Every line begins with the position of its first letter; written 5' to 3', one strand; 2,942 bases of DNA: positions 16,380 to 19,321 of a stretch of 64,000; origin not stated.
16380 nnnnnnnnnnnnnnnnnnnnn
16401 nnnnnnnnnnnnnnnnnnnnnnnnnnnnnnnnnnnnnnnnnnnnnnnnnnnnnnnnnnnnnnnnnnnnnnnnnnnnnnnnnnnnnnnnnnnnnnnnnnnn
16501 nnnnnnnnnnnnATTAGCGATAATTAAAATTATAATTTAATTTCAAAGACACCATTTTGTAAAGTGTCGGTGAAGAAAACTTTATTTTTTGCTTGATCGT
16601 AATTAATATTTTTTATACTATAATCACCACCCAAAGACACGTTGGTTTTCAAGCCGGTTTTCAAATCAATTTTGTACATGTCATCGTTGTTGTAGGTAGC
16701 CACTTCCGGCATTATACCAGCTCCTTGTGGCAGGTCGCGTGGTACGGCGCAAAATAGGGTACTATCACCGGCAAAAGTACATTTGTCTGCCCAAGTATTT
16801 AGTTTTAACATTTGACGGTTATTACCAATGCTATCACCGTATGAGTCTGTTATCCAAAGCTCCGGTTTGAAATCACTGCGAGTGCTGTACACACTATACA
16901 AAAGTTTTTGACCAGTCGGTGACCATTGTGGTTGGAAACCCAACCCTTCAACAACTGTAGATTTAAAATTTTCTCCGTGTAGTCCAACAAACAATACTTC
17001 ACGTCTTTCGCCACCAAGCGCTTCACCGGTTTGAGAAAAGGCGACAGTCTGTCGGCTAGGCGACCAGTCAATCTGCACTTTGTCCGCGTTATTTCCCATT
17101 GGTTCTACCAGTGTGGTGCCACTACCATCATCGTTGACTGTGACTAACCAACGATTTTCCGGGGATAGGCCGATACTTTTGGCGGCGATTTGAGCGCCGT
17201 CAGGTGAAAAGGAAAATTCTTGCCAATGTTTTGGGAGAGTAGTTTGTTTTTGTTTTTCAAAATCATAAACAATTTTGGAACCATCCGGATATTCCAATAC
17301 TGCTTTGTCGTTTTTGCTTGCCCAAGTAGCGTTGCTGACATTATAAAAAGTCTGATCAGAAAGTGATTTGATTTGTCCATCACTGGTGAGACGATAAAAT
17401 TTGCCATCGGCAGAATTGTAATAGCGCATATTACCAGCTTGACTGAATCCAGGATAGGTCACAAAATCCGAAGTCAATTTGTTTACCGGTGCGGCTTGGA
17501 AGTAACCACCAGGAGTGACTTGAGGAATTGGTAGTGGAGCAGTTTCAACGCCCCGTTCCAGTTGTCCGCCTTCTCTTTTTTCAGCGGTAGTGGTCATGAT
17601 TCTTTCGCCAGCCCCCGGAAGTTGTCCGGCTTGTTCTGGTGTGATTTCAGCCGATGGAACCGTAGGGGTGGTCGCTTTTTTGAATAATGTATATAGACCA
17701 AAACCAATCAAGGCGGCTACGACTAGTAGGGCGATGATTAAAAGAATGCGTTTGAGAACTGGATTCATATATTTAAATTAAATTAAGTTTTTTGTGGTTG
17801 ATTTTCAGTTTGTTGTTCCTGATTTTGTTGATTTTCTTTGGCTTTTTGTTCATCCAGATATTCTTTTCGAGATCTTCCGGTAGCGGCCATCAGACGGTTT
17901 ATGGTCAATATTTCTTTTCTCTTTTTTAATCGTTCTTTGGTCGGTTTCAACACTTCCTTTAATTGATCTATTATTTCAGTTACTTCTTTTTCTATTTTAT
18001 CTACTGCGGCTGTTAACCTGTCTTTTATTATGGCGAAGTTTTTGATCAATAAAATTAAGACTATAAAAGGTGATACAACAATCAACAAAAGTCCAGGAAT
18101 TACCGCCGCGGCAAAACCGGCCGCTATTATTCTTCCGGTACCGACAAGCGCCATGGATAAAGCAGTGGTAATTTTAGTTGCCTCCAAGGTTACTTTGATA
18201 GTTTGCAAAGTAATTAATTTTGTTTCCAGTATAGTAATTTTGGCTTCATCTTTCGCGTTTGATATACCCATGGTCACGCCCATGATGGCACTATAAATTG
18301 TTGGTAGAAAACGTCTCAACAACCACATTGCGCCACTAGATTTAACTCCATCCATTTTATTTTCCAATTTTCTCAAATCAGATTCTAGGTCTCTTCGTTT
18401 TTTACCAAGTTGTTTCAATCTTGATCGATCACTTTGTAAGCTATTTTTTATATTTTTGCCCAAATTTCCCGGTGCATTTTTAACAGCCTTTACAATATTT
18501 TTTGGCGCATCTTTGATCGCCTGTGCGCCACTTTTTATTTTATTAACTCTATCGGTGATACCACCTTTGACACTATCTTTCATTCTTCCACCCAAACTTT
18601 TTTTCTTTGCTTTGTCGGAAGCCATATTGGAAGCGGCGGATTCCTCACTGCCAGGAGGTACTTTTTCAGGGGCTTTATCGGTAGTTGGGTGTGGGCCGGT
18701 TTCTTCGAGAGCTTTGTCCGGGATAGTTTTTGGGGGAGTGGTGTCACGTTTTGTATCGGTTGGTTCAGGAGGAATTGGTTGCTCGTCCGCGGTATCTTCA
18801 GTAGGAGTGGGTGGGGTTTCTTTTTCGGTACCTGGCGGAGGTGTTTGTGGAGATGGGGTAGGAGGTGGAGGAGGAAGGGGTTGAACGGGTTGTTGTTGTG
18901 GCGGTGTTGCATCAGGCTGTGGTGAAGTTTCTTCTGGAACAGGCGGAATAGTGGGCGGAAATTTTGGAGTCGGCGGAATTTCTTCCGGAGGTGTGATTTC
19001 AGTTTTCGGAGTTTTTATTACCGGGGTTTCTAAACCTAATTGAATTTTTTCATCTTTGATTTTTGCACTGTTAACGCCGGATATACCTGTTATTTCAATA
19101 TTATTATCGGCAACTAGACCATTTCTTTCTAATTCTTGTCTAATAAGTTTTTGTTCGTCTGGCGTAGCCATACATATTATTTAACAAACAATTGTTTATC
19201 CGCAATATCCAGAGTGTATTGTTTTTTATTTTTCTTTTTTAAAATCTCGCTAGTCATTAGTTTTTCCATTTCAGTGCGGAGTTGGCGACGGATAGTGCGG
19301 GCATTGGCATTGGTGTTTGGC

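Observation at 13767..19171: Envelope/host-interaction gene block: Pro-rich membrane protein, TolB-like propeller, DsbA-like oxidoreductase translationally coupled to a ~50-Cys secreted protein fused to an M15 peptidoglycan peptidase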

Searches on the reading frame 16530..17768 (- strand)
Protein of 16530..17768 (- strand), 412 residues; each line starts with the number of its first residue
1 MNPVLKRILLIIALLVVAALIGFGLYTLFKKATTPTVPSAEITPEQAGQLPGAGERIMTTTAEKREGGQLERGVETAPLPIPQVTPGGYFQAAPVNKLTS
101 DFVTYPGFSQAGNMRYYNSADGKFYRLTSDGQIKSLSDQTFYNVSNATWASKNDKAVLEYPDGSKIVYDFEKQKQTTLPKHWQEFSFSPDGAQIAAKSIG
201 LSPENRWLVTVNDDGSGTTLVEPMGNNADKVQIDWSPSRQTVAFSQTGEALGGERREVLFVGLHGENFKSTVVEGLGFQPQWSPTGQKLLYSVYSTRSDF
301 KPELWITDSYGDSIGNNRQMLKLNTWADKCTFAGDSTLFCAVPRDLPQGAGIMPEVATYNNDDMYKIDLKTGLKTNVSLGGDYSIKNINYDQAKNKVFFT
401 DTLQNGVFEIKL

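Call 3: search_protein_families(library=pfam, proteins=[window:16530-17768:-], max_evalue=0.1)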
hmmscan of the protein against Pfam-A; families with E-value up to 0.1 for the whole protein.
window:16530-17768:- (412 aa): 2 families
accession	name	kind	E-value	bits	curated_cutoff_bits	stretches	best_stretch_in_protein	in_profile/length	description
PF07676.18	PD40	-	5e-05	23.6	20.9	0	278-295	12-29/38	WD40-like Beta Propeller Repeat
PF25174.1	Beta-prop_THOC3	-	0.088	12.2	305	0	180-244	214-271/272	THOC3 beta-propeller domain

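Call 4: search_protein_families(library=ncbifam, proteins=[window:16530-17768:-], max_evalue=0.1)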
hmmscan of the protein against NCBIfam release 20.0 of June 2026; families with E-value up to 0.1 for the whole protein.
window:16530-17768:- (412 aa): 4 families
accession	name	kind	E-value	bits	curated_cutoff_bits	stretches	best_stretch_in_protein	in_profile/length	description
TIGR02800.1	propeller_TolB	equivalog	0.00056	18.9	343.15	1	186-297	285-388/418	Tol-Pal system beta propeller repeat protein TolB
NF053518.1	DipepPtdsDpp5Prph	equivalog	0.0025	16.4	900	0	118-195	38-121/655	dipeptidyl-peptidase Dpp5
NF033233.1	twin_helix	hypoth_equivalog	0.014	15.3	49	1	8-31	2-25/58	twin transmembrane helix small protein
NF053582.1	motif_MiiA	domain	0.046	13.4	24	0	156-166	9-19/27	MiiA motif-containing surface protein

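Call 59: search_solved_structures(query=window:16530-17768:-, max_evalue=1)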
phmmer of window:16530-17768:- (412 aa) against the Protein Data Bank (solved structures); distinct sequences matched with E-value up to 1: 4.
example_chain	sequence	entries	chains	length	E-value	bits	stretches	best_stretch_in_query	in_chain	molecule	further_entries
8h8a_A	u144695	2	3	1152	0.15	14.1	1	103-178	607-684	Putative Rhs-family protein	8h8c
8h8b_A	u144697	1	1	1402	0.21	13.6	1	103-178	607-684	Putative Rhs-family protein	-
8t7c_A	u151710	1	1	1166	0.49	12.4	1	264-299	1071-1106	1-phosphatidylinositol 4,5-bisphosphate phosphodiesterase gamma-2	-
8jqg_A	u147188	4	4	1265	0.54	12.3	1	265-299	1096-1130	1-phosphatidylinositol 4,5-bisphosphate phosphodiesterase gamma-2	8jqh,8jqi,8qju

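Call 76: find_homologous_proteins(query=window:16530-17768:-, max_evalue=0.001)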
Query window:16530-17768:- (412 aa): 2391 proteins with E <= 0.001 among 8000 candidates; the best 120 are listed.
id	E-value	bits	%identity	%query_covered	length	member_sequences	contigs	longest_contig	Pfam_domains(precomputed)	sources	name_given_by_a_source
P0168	5.3e-279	943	100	100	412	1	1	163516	-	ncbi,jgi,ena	ncbi:MAG: hypothetical protein WCT11_01405 [Candidatus Magasanikbacteria bacterium]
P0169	1.7e-242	822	86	100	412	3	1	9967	-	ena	-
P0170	5.9e-240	814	85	100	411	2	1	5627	PF26550.2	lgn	-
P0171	1.3e-237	806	84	100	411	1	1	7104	-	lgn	-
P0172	1.9e-236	803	84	100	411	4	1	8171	-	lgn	-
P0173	1.4e-235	800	84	100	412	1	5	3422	-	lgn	-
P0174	1.9e-235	799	84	100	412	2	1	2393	-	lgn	-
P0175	2.3e-235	799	84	100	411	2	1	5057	-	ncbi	-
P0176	3.5e-233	792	84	99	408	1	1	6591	-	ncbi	-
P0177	6.2e-228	775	82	100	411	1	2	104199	-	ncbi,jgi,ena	ncbi:MAG: hypothetical protein WCV83_00785 [Candidatus Magasanikbacteria bacterium]|jgi:hypothetical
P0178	3.6e-224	762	81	100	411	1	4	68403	-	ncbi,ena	-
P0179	6.6e-223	758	79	100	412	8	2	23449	-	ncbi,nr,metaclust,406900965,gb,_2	ncbi:MAG: hypothetical protein ACD_72C00132G0001 [uncultured bacterium]|nr:MAG: hypothetical protein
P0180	1.6e-215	734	77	100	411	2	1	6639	-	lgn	-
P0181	2.4e-207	707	74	100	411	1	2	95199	-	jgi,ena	-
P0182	5.2e-206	702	74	100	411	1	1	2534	-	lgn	-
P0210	5.9e-169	580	64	100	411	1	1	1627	PF26549.1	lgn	-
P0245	1.5e-162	559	60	100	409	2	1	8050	PF26549.1,PF07676.19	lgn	-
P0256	5.0e-161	554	61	100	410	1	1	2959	PF26549.1,PF26550.2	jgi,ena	-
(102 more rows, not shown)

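Call 77: search_protein_families(library=pfam, proteins=[P0170, P0210, P0256, P0245], max_evalue=0.01)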
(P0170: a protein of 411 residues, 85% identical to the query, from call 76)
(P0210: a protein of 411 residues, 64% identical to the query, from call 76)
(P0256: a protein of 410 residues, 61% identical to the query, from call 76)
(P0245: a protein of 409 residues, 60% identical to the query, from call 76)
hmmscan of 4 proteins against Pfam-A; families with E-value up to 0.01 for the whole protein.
P0170 (411 aa): 1 family
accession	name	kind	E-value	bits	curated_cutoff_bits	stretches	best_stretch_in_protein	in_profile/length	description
PF07676.18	PD40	-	0.00057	20.2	20.9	0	277-294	12-29/38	WD40-like Beta Propeller Repeat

P0210 (411 aa): 2 families
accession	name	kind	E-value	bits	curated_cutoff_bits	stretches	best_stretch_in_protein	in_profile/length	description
PF02897.21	Peptidase_S9_N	-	0.002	17.4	24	1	232-294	129-190/414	Prolyl oligopeptidase, N-terminal beta-propeller domain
PF07676.18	PD40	-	0.0038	17.6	20.9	0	274-293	9-28/38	WD40-like Beta Propeller Repeat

P0256 (410 aa): 1 family
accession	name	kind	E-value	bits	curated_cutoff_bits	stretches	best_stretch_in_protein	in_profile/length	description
PF25174.1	Beta-prop_THOC3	-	0.00041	19.9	305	0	182-242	218-271/272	THOC3 beta-propeller domain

P0245 (409 aa): 2 families
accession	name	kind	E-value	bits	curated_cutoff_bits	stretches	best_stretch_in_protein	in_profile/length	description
PF07676.18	PD40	-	8.3e-06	26.1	20.9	0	180-192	12-24/38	WD40-like Beta Propeller Repeat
PF04053.20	B-prop_COPA_B_2nd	-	0.0024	17.9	57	1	111-195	41-125/248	COPA/B second beta-propeller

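Call 85: predict_structure(alignment_id=A7)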
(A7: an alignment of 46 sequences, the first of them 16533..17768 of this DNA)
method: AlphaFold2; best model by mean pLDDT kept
length: 412 residues; sequences in the alignment: 46
mean_pLDDT: 82.7   pTM: 0.72
mean pLDDT of the five models: 82.7, 82.1, 82.0, 81.7, 80.7
residues with pLDDT >= 90: 251; 70-90: 92; 50-70: 13; < 50: 56
segments of 3 or more residues with pLDDT < 50: 33-88
pLDDT, mean of each block of 10 residues (from residue 1): 80 92 81 44 35 37 29 35 45 86 87 86 88 90 94 94 96 95 95 95 93 93 91 93 85 84 76 91 94 93 94 91 94 94 92 87 95 93 93 89 92 85
secondary structure, 60 per line:
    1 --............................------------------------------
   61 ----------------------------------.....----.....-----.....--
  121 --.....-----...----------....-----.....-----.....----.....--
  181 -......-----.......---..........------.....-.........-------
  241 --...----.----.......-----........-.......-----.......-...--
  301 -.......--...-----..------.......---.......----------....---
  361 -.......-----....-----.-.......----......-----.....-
elements in order: H3-30 E95-99 E104-108 E114-118 E123-127 E133-135 E146-149 E155-159 E165-169 E174-178 E182-187 E193-199 E206-212 E219-223 H225-230 E231-233 E243-245 E255-261 E267-274 E276-282 E288-294 E302-308 E330-333 E337-343 H354-357 E362-368 E374-377 E385-391 E396-401 E407-411

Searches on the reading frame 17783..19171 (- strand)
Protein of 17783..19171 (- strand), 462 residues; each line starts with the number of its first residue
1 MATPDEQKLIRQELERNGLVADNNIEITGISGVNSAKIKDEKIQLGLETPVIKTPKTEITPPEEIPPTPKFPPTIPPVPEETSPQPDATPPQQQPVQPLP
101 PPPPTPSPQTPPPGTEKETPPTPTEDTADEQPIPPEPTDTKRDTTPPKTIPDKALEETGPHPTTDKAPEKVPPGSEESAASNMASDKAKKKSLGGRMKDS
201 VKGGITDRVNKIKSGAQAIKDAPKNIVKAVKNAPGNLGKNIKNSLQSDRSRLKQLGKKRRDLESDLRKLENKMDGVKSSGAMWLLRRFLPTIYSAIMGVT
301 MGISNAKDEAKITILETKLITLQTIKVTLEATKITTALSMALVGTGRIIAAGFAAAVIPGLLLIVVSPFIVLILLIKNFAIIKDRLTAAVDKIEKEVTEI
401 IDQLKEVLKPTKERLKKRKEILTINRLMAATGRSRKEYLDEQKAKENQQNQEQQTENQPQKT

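Call 3: search_protein_families(library=pfam, proteins=[window:17783-19171:-], max_evalue=0.1)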
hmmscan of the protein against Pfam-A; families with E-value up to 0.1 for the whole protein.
window:17783-19171:- (462 aa): 3 families
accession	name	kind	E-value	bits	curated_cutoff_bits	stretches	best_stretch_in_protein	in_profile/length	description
PF04513.17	Baculo_PEP_C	-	0.003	18.1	38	0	382-423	32-73/140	Baculovirus polyhedron envelope protein, PEP, C terminus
PF17085.10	UCMA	-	0.029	14.8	27.6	1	381-457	28-108/134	Unique cartilage matrix associated protein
PF12920.12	TcdA_TcdB_pore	-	0.1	11.4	27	0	288-391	169-277/655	TcdA/TcdB pore forming domain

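Call 4: search_protein_families(library=ncbifam, proteins=[window:17783-19171:-], max_evalue=0.1)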
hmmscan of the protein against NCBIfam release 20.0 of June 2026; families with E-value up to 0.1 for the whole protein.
window:17783-19171:- (462 aa): 2 families
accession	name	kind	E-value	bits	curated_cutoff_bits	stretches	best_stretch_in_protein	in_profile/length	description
NF009987.0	PRK13453.1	equivalog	0.0037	17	172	1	349-452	8-103/173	F0F1 ATP synthase subunit B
NF051880.1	FlagAsmCDGMPTipF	equivalog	0.006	15.5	600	0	339-458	21-145/421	flagella assembly cyclic-di-GMP phosphodiesterase TipF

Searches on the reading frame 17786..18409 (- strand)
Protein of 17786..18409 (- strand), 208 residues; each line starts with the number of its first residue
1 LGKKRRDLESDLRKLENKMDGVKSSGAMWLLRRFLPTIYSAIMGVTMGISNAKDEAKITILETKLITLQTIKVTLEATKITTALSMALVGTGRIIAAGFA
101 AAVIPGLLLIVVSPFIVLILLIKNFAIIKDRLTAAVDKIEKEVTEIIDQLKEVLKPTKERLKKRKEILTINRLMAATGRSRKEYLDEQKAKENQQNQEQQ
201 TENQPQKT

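Call 39: find_homologous_proteins(query=window:17786-18409:-, max_evalue=0.001)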
Query window:17786-18409:-: 601 candidates shared short words with the query, none scored E <= 0.001.
